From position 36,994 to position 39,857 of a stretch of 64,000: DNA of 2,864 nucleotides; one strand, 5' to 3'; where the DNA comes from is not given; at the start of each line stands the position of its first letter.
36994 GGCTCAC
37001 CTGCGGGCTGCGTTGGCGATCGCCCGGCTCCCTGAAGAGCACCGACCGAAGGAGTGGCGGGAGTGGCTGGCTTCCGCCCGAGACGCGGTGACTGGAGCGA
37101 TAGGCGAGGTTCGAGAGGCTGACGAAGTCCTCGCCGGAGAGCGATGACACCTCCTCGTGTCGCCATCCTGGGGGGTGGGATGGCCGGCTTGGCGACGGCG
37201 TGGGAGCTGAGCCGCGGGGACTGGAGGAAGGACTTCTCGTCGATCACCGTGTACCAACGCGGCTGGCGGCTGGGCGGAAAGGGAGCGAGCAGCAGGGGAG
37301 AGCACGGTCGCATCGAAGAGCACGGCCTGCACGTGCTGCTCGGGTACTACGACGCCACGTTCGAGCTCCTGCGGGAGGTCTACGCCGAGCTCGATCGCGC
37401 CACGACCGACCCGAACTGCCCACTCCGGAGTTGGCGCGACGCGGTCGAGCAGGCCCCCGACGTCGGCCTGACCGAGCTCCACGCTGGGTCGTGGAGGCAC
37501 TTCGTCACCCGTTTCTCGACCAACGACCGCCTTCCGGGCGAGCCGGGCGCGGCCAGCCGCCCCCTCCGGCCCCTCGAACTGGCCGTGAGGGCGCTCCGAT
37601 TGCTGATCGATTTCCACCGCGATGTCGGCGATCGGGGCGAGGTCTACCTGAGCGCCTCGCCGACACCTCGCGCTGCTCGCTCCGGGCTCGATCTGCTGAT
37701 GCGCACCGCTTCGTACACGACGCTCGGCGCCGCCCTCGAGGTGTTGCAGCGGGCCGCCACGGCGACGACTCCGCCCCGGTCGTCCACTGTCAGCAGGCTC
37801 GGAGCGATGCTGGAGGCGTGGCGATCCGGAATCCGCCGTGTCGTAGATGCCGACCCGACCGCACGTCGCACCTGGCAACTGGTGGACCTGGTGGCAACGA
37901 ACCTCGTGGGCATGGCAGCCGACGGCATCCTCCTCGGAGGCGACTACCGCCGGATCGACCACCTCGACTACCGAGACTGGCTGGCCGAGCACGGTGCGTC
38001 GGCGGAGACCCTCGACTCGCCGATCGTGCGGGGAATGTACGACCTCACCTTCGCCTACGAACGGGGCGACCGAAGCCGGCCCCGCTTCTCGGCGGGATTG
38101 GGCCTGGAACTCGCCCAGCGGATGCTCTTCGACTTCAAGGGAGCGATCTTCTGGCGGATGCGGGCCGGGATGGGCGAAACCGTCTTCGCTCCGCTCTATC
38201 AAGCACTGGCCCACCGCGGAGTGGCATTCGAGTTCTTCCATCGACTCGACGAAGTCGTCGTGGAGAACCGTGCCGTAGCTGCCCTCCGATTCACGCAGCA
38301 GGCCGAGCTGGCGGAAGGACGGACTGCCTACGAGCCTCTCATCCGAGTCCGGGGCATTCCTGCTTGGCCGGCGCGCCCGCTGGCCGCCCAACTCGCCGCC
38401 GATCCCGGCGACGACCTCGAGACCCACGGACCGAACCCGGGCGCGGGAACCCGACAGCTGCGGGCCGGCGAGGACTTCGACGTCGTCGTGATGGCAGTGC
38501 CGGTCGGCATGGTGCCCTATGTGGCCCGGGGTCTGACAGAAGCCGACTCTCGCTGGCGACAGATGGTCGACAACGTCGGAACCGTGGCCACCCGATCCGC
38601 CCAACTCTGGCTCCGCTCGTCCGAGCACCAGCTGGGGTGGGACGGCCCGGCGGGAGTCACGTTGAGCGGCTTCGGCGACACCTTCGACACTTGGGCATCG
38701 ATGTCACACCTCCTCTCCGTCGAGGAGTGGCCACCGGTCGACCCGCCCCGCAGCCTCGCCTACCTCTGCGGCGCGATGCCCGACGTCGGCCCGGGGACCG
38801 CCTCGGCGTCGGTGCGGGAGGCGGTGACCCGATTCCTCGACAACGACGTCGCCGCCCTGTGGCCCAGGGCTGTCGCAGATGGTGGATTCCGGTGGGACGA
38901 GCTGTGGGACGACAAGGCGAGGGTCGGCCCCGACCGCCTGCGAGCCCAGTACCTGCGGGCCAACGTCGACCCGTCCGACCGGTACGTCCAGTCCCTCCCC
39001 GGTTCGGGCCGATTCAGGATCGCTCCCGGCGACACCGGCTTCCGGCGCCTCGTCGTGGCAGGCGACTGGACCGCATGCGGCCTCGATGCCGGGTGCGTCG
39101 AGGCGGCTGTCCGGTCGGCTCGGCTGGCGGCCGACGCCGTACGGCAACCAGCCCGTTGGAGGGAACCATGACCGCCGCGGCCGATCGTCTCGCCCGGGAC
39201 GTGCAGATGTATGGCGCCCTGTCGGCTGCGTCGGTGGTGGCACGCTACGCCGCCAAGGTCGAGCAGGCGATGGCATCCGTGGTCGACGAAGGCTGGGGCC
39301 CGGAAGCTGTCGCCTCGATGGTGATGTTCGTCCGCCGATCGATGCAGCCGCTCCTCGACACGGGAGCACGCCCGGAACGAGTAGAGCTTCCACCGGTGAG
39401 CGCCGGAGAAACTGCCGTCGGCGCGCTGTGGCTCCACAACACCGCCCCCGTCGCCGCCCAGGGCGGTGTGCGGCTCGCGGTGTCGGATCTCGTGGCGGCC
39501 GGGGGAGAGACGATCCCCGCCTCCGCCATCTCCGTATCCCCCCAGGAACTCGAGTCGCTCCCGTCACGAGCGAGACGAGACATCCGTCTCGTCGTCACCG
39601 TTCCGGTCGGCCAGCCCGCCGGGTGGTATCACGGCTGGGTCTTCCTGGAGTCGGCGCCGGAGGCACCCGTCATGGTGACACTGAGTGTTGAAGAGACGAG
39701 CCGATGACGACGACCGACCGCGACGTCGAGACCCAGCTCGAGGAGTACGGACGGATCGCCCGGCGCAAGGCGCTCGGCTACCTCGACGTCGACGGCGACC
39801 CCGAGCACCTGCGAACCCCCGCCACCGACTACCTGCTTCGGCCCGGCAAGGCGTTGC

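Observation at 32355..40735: Five-gene operon linking a cyclase-STAND-TPR signalling protein to a PDS-like flavoenzyme and a polyprenyl synthase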

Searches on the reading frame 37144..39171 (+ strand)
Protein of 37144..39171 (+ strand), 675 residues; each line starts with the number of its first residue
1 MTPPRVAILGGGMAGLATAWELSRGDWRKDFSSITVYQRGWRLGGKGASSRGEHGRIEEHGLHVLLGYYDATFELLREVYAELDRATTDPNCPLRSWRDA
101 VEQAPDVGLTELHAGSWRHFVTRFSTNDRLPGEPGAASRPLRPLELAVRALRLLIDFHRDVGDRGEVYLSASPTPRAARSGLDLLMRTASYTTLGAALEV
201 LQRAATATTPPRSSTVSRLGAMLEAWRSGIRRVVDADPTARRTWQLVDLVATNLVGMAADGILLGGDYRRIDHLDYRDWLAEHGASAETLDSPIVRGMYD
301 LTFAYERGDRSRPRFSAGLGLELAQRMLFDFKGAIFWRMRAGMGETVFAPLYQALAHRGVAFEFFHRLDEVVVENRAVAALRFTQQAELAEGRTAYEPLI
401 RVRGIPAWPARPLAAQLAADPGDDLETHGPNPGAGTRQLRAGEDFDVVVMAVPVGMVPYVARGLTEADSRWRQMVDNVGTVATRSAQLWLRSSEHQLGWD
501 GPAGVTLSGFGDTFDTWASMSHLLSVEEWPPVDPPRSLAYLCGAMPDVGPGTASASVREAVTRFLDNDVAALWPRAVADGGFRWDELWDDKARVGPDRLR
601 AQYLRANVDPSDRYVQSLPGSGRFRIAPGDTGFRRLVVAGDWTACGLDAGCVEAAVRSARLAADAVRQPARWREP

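Call 3: search_protein_families(library=pfam, proteins=[window:37144-39171:+], max_evalue=0.01)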
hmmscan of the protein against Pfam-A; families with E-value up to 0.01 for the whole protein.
window:37144-39171:+ (675 aa): 5 families
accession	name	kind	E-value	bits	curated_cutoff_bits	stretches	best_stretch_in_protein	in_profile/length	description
PF01593.30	Amino_oxidase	-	1.6e-12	47.9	19.8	2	13-98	1-80/443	Flavin containing amine oxidoreductase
PF13450.12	NAD_binding_8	-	1.4e-10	41.7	21.9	1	8-78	1-67/68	NAD(P)-binding Rossmann-like domain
PF01266.30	DAO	-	2.2e-06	27.9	27.9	1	5-95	1-85/353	FAD dependent oxidoreductase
PF13531.11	SBP_bac_11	-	0.00029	21.1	25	1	406-494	9-89/227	Bacterial extracellular solute-binding protein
PF00890.30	FAD_binding_2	-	0.0051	16.5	20.4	0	339-393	136-192/414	FAD binding domain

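Call 6: search_protein_families(library=ncbifam, proteins=[window:37144-39171:+], max_evalue=0.01)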
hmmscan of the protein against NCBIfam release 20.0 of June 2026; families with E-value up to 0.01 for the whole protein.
window:37144-39171:+ (675 aa): 7 families
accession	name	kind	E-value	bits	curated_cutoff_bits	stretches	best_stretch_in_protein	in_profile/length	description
TIGR03467.1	HpnE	equivalog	2.3e-19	70.1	283.05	2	6-82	1-73/430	hydroxysqualene dehydroxylase HpnE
TIGR02732.1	zeta_caro_desat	equivalog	1.2e-08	34.3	622.15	1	5-82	1-73/474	9,9'-di-cis-zeta-carotene desaturase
TIGR02731.1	phytoene_desat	equivalog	1.1e-05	24.4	569.4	1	5-81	1-72/453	15-cis-phytoene desaturase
TIGR00562.1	proto_IX_ox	equivalog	8.8e-05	21.3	97.85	1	5-84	4-79/470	protoporphyrinogen oxidase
NF005560.0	PRK07233.1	equivalog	9.4e-05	21.4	252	1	5-79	2-70/435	hypothetical protein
NF008841.0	PRK11883.1-1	equivalog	0.0001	21.4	517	1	1-48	1-46/453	protoporphyrinogen oxidase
NF008845.0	PRK11883.1-5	equivalog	0.0011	17.4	560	1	5-79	6-80/468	protoporphyrinogen oxidase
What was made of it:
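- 37144..39171 (+): Gene 3, 675 aa: FAD-dependent oxidoreductase of the phytoene-desaturase/amine-oxidase superfamily, with a large helical insertion (about aa 140-330). It is the most conserved member of the set. Pfam and NCBIfam match only the N-terminal FAD-binding part; HpnE scores 70 bits against a cutoff of 283 (calls 3, 6).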

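Call 17: search_solved_structures(query=window:37144-39171:+, max_evalue=1)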
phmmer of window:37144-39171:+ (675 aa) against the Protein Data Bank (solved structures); distinct sequences matched with E-value up to 1: 5.
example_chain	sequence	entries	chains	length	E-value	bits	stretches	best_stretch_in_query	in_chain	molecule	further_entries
3lov_A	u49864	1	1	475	0.038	15.6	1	2-58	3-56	Protoporphyrinogen oxidase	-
5mog_A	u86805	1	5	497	0.19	13.3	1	3-76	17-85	Phytoene dehydrogenase, chloroplastic/chromoplastic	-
2b9w_A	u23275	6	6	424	0.37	12.3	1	4-77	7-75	putative aminooxidase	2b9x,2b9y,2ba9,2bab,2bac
3ada_B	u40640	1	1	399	0.77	11.3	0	6-50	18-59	SARCOSINE OXIDASE BETA SUBUNIT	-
1vrq_B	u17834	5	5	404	0.78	11.3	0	6-50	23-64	Sarcosine oxidase beta subunit | Subunit beta of sarcosine oxidase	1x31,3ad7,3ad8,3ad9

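Call 32: search_protein_families(library=padloc, proteins=[window:37144-39171:+], max_evalue=0.01)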
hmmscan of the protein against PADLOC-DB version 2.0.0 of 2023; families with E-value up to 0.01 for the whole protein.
window:37144-39171:+ (675 aa): 0 families

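Call 33: find_homologous_proteins(query=window:37144-39171:+)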
Query window:37144-39171:+ (675 aa): 3048 proteins with E <= 0.001 among 8000 candidates; the best 120 are listed.
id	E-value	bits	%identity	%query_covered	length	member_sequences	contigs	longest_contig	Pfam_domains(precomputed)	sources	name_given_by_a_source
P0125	0.0e+0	1535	100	100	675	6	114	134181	PF01266.31,PF01593.31,PF13450.13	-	-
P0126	0.0e+0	1164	76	99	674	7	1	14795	PF01266.31,PF01593.31,PF13450.13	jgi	jgi:uncharacterized protein with NAD-binding domain and iron-sulfur cluster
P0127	0.0e+0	1093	75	97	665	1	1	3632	PF01593.31,PF13450.13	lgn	-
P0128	0.0e+0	1072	74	97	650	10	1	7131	PF01593.31,PF13450.13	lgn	-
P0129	1.9e-298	1010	67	98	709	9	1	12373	PF01266.31,PF01593.31,PF13450.13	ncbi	-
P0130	6.5e-293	992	67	99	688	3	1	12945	PF01266.31,PF01593.31,PF13450.13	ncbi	ncbi:MAG: FAD-dependent oxidoreductase [Acidimicrobiia bacterium]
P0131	8.1e-293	991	68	97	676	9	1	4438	PF01593.31,PF13450.13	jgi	jgi:uncharacterized protein with NAD-binding domain and iron-sulfur cluster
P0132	6.5e-292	988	68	97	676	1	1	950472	PF01593.31,PF13450.13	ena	-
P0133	1.0e-290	984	67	98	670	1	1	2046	PF01266.31,PF13450.13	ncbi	ncbi:MAG TPA: NAD(P)-binding protein, partial [Acidimicrobiia bacterium]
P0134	1.6e-290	984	65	99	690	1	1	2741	PF01266.31,PF01593.31,PF13450.13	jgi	jgi:uncharacterized protein with NAD-binding domain and iron-sulfur cluster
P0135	3.8e-290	982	66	99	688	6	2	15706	PF01266.31,PF01593.31,PF13450.13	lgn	-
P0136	1.6e-289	980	67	97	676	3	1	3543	PF01593.31,PF13450.13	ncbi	-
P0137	2.8e-287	973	65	97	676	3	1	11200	PF01593.31,PF13450.13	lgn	-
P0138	7.6e-285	965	65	99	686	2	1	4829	PF01593.31,PF13450.13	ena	-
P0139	7.9e-285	965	64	99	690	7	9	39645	PF01266.31,PF01593.31,PF13450.13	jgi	jgi:uncharacterized protein with NAD-binding domain and iron-sulfur cluster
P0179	2.0e-274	930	65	96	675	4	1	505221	PF13450.13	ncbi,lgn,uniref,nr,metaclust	ncbi:NAD(P)-binding Rossmann-like domain-containing protein [Pedococcus cremeus]|uniref:NAD(P)-bindi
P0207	2.8e-267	907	65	97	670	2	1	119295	PF01593.31,PF13450.13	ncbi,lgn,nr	ncbi:amine oxidase [Blastococcus sp. CT_GayMR16]|nr:amine oxidase [Blastococcus sp. CT_GayMR16]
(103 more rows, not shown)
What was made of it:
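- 37144..39171 (+): Top 120 homologues are 59-76% identical (call 33).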

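Call 34: find_encoding_contigs(protein=P0179, flank=10000, max_places=1)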
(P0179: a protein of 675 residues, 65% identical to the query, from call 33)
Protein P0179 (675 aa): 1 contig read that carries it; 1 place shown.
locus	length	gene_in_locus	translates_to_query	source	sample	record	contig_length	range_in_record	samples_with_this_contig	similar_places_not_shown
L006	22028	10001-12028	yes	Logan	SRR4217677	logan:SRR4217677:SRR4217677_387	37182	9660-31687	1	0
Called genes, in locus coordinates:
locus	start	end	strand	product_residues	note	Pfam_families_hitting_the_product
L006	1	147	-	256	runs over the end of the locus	PF13622:4HBT_3, PF20789:4HBT_3C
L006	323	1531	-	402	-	PF00512:HisKA, PF13581:HATPase_c_2 (faint), PF02518:HATPase_c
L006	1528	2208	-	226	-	PF00072:Response_reg, PF00486:Trans_reg_C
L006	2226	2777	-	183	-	PF09990:DUF2231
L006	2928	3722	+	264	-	PF13493:DUF4118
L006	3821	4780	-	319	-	PF04087:DUF389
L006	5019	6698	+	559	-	-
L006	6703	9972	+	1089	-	PF00211:Guanylate_cyc, PF13191:AAA_16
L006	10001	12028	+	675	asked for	PF13450:NAD_binding_8 (weak)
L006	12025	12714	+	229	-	-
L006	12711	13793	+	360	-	PF00348:polyprenyl_synt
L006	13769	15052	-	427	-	PF06738:ThrE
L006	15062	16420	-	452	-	PF01546:Peptidase_M20, PF07687:M20_dimer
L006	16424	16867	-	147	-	-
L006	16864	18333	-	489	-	PF13520:AA_permease_2, PF00324:AA_permease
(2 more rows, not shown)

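Call 35: find_encoding_contigs(protein=P0207, flank=10000, max_places=1)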
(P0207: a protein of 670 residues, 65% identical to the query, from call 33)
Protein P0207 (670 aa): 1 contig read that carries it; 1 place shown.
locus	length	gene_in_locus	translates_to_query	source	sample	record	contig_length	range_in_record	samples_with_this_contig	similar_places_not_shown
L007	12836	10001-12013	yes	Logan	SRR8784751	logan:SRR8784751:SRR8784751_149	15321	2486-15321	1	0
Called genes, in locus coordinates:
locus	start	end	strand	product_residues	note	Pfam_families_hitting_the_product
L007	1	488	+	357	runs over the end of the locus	PF00160:Pro_isomerase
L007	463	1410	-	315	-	-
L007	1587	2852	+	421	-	PF00042:Globin, PF00970:FAD_binding_6 (weak), PF00175:NAD_binding_1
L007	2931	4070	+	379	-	PF00042:Globin, PF00970:FAD_binding_6, PF00175:NAD_binding_1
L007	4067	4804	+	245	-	PF05103:DivIVA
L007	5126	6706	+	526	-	-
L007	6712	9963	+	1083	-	PF00211:Guanylate_cyc, PF13191:AAA_16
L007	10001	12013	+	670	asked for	PF01593:Amino_oxidase (faint), PF13450:NAD_binding_8 (weak)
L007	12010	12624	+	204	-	-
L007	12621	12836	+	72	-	?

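Call 41: search_solved_structures(query=A3, max_evalue=1, show_alignments=2)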
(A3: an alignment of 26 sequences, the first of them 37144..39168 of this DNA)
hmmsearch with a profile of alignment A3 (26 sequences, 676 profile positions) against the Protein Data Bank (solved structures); distinct sequences matched with E-value up to 1: 6.
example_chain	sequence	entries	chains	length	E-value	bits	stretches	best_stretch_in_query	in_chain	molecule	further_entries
8ro0_C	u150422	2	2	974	0.082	14.4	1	43-81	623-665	Tr-type G domain-containing protein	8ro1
6qw6_5C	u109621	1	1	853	0.39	12.2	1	43-80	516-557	116 kDa U5 small nuclear ribonucleoprotein component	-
6qx9_5C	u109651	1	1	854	0.39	12.2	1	43-80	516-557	116 kDa U5 small nuclear ribonucleoprotein component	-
6qdv_C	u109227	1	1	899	0.42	12.1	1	43-80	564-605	116 kDa U5 small nuclear ribonucleoprotein component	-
6zym_B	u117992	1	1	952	0.45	12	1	43-80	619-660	116 kDa U5 small nuclear ribonucleoprotein component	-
3jcr_B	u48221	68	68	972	0.46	11.9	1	43-80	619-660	hSnu114 | 116 kDa U5 small nuclear ribonucleoprotein component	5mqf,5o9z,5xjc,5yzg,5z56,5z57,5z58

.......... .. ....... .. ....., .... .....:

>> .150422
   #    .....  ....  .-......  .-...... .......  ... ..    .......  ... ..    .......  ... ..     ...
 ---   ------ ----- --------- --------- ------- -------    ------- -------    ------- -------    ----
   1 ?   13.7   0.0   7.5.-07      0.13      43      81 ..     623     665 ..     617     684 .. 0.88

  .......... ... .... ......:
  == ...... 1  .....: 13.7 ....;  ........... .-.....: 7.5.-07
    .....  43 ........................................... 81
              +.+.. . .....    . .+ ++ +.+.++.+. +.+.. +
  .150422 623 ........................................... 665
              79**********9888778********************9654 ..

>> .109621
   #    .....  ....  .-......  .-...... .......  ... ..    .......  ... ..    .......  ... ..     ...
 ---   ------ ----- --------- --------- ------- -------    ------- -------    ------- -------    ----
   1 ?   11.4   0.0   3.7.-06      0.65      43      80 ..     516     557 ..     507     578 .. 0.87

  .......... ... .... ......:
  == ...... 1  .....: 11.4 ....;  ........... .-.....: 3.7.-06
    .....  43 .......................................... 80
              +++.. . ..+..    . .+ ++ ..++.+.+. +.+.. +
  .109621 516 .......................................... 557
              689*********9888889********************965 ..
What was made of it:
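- Tried and rejected: A PDB search with a family profile of gene 3 gave only spurious hits, because many aligned sequences start after the GxGxxG motif (call 41).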

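Call 48: predict_structure(alignment_id=A3)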
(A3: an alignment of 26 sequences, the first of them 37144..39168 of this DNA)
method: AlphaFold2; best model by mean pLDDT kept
length: 675 residues; sequences in the alignment: 26
mean_pLDDT: 79.1   pTM: 0.82
mean pLDDT of the five models: 79.1, 79.0, 75.7, 70.0, 60.2
residues with pLDDT >= 90: 227; 70-90: 271; 50-70: 123; < 50: 54
segments of 3 or more residues with pLDDT < 50: 107-126, 163-182, 642-650
pLDDT, mean of each block of 10 residues (from residue 1): 91 92 93 96 78 83 59 88 93 90 57 40 47 61 80 71 40 35 52 71 67 77 81 66 74 89 82 84 85 65 64 68 71 64 90 96 95 95 95 95 92 94 81 89 95 87 92 85 90 90 65 78 87 91 85 92 92 88 95 94 90 72 75 88 42 79 86 61
secondary structure, 60 per line:
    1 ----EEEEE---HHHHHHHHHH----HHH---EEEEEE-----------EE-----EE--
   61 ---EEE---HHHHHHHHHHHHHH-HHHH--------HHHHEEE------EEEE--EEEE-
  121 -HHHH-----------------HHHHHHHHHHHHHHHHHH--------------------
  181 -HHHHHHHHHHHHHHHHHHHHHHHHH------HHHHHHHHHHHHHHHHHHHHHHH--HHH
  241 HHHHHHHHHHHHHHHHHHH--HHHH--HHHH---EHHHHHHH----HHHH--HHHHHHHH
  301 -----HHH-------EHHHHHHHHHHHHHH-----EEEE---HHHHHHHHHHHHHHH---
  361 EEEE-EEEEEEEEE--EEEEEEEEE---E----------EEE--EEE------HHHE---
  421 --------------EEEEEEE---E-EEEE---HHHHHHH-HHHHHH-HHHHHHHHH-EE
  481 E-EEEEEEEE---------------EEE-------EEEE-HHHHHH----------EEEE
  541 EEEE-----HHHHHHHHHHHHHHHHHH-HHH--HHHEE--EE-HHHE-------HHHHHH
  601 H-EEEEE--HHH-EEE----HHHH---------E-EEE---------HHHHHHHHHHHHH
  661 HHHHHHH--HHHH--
elements in order (helices of 4 or more, strands of 3 or more residues): E5-9 H13-22 E33-38 E64-66 H70-83 H85-88 H97-100 E101-103 E110-113 E116-119 H122-125 H143-160 H182-206 H213-235 H238-259 H262-265 H268-271 H276-282 H287-290 H293-300 H317-330 E336-339 H343-357 E361-364 E366-374 E377-385 E400-402 E405-407 E435-441 E447-450 H454-460 H462-467 H469-477 E479-481 E483-490 E506-508 E516-519 H521-526 E537-544 H550-567 H595-601 E603-607 E614-616 H621-624 E636-638 H648-667 H670-673
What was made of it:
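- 37144..39171 (+): AF2 pLDDT 79, pTM 0.82 (call 48).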

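Call 50: fold_search(model_id=the predicted structure, library=pdb)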
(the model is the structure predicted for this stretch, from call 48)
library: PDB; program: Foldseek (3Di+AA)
matches with E <= 10: 1095; with E <= 0.001: 270
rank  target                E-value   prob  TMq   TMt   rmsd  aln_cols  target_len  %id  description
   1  5mog_A                8.2e-13  1.00  0.48  0.67   8.3       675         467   14  Oryza sativa phytoene desaturase inhibited by norflurazon (released 2017-07-12)
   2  5mog_E                1.6e-12  1.00  0.48  0.67   8.2       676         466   14  Oryza sativa phytoene desaturase inhibited by norflurazon (released 2017-07-12)
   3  5mog_C                2.8e-12  1.00  0.47  0.65   9.0       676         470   14  Oryza sativa phytoene desaturase inhibited by norflurazon (released 2017-07-12)
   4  5mog_B                1.4e-11  1.00  0.48  0.65   9.1       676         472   14  Oryza sativa phytoene desaturase inhibited by norflurazon (released 2017-07-12)
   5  8dq7_A                4.3e-10  1.00  0.41  0.60  10.7       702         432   13  The structure of NicA2 variant F104L/A107T/S146I/G317D/H368R/L449V/N462S from Pseudomonas putida (released 2023-07-26)
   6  5ttk_A                4.7e-10  1.00  0.40  0.58  11.1       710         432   12  Crystal Structure of Selenomethionine-incorporated Nicotine Oxidoreductase from Pseudomonas putida (released 2017-01-25)
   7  2vvl_F                5.0e-10  1.00  0.42  0.56   9.2       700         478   12  The structure of MAO-N-D3, a variant of monoamine oxidase from Aspergillus niger. (released 2008-11-04)
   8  2yg6_B                5.0e-10  1.00  0.42  0.59  11.0       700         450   13  Structure-based redesign of cofactor binding in Putrescine Oxidase: P15I-A394C double mutant (released 2011-05-18)
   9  7c4a_B                5.3e-10  1.00  0.42  0.61  10.3       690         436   13  nicA2 with cofactor FAD (released 2020-06-03)
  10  6c71_D                7.9e-10  1.00  0.42  0.61  10.8       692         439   13  Nicotine Oxidoreductase in Complex with S-nicotine (released 2018-07-11)
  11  7eme_A                8.3e-10  1.00  0.39  0.58   9.8       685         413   12  Putative Leptospira interrogans recombinant L-amino acid oxidase (released 2021-08-18)
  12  3nks                  9.2e-10  1.00  0.38  0.52  12.9       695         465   15  Structure of human protoporphyrinogen IX oxidase (released 2011-04-20)
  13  4ivm                  1.0e-09  1.00  0.39  0.54  14.9       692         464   14  Structure of human protoporphyrinogen IX oxidase(R59G) (released 2013-03-06)
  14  3ka7                  1.3e-09  1.00  0.41  0.62  10.0       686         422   12  Crystal Structure of an oxidoreductase from Methanosarcina mazei. Northeast Structural Genomics Consortium target id MaR (released 2009-11-17)
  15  5ttj_A                1.3e-09  1.00  0.41  0.60  10.6       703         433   13  Crystal Structure of Nicotine Oxidoreductase from Pseudomonas putida (released 2017-02-08)
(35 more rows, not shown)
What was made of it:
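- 37144..39171 (+): Best Foldseek match is rice phytoene desaturase 5mog (E 8e-13, TM 0.67), followed by amine oxidases (call 50).
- On Phytoene desaturase / CrtI / HpnE: 5mog is the top hit (E 8e-13, TM 0.67) on a model with pTM 0.82 (calls 48, 50).
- Closest known: Phytoene desaturase PDS. Same: PDS is the best structural match (E 8e-13, TM 0.67; call 50).
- Gene 3's fold is closest to phytoene desaturase (calls 48, 50). PDS is its best structural match (call 50).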

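Call 59: search_protein_families(library=phrogs, proteins=[window:37144-39171:+], max_evalue=0.01)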
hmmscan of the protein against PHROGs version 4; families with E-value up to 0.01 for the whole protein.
window:37144-39171:+ (675 aa): 0 families

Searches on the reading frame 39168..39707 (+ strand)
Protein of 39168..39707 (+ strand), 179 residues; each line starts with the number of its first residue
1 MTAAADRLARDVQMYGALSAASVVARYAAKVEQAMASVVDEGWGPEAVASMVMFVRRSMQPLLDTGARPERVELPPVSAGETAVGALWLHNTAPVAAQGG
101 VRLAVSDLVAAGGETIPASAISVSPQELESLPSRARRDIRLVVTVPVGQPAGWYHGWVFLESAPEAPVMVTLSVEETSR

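Call 3: search_protein_families(library=pfam, proteins=[window:39168-39707:+], max_evalue=0.01)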
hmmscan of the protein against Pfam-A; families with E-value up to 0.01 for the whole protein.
window:39168-39707:+ (179 aa): 0 families

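Call 6: search_protein_families(library=ncbifam, proteins=[window:39168-39707:+], max_evalue=0.01)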
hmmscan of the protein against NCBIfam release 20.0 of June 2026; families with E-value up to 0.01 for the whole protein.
window:39168-39707:+ (179 aa): 0 families

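Call 18: search_solved_structures(query=window:39168-39707:+, max_evalue=10)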
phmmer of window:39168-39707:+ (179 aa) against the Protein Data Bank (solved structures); distinct sequences matched with E-value up to 10: 3.
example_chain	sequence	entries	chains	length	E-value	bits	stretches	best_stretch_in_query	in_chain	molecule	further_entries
5zap_Q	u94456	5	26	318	0.0093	19.2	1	23-106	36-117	Triplex capsid protein 2 | VP23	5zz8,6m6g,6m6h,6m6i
6cgr_6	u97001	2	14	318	0.03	17.6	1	24-114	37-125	Triplex capsid protein 2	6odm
8g9k_A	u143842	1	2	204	0.76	13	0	6-65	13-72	THR2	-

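Call 21: find_homologous_proteins(query=window:39168-39707:+)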
Query window:39168-39707:+ (179 aa): 4 proteins with E <= 0.001 among 758 candidates.
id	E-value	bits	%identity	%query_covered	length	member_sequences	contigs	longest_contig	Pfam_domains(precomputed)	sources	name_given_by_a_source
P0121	4.5e-105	367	99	100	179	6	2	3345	-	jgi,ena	-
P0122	8.2e-56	206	59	98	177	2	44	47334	-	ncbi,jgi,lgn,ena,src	ncbi:MAG TPA: hypothetical protein VF377_15695 [Acidimicrobiia bacterium]|jgi:hypothetical protein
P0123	7.1e-50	187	55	98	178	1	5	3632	-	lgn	-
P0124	5.8e-41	158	52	97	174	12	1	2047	-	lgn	-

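Call 32: search_protein_families(library=padloc, proteins=[window:39168-39707:+], max_evalue=0.01)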
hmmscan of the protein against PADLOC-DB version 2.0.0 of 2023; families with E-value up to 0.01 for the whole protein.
window:39168-39707:+ (179 aa): 0 families

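Call 59: search_protein_families(library=phrogs, proteins=[window:39168-39707:+], max_evalue=0.01)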
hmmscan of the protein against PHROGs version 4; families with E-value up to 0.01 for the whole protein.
window:39168-39707:+ (179 aa): 0 families

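Call 80: search_protein_families(library=pfam, proteins=[window:39168-39704:+], max_evalue=10)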
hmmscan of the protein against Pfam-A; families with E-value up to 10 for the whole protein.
window:39168-39704:+ (179 aa): 1 family
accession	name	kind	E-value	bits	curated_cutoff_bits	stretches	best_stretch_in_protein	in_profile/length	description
PF22680.2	Glyco_hydro_123_N_2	-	0.17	12.2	27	0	131-160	111-140/142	Glycoside hydrolase 123 N-terminal domain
